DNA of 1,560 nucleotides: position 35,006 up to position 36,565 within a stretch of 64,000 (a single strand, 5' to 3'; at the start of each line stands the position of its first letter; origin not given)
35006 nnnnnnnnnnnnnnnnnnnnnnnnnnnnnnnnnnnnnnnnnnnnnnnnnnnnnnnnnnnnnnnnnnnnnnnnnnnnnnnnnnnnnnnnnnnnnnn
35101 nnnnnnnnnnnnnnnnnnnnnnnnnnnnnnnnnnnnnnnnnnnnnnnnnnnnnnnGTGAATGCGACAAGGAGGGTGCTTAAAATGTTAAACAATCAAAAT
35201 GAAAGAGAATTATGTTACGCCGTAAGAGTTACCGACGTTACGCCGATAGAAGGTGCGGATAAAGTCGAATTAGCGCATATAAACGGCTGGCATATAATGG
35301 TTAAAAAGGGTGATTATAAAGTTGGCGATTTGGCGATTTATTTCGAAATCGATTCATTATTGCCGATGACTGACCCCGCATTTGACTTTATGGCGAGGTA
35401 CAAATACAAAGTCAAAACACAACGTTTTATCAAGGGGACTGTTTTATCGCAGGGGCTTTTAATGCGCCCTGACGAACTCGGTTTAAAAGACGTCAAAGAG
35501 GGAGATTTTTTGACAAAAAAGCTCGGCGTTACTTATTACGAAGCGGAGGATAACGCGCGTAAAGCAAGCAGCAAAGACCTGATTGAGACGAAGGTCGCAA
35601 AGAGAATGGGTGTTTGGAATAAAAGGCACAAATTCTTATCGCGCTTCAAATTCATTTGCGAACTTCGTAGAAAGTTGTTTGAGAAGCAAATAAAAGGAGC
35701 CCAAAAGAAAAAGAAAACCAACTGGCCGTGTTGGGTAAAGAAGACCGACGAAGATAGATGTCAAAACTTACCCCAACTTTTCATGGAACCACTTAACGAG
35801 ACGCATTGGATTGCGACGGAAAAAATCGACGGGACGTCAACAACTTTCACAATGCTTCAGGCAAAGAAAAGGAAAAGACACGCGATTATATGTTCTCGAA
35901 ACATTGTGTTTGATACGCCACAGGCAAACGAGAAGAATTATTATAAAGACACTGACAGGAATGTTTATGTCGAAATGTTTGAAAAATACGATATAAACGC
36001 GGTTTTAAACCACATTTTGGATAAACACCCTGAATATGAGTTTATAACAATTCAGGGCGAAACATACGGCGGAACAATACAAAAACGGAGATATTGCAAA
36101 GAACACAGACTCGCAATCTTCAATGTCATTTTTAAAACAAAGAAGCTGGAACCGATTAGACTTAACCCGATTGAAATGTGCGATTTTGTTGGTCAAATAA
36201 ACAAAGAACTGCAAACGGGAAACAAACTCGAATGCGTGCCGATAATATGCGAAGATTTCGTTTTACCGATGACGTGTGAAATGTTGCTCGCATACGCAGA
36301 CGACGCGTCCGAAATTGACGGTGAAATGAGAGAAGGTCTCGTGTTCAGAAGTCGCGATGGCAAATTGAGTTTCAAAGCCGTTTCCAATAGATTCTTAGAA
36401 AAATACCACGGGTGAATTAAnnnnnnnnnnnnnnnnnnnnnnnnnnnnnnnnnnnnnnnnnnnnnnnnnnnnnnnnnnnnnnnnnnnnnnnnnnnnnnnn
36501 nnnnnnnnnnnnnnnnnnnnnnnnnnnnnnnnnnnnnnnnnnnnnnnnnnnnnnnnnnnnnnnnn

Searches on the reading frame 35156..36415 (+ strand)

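Call 35: search_protein_families(library=phrogs, proteins=[window:35156-36415:+], max_evalue=0.00001)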
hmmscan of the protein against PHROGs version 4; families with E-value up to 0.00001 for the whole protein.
window:35156-36415:+ (419 aa): 2 families
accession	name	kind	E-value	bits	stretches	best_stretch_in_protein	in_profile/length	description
phrog_968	-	DNA, RNA and nucleotide metabolism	3.8e-62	211.5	1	13-416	4-391/398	RNA ligase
phrog_548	-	DNA, RNA and nucleotide metabolism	4.8e-11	43.4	1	214-417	29-237/341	RNA ligase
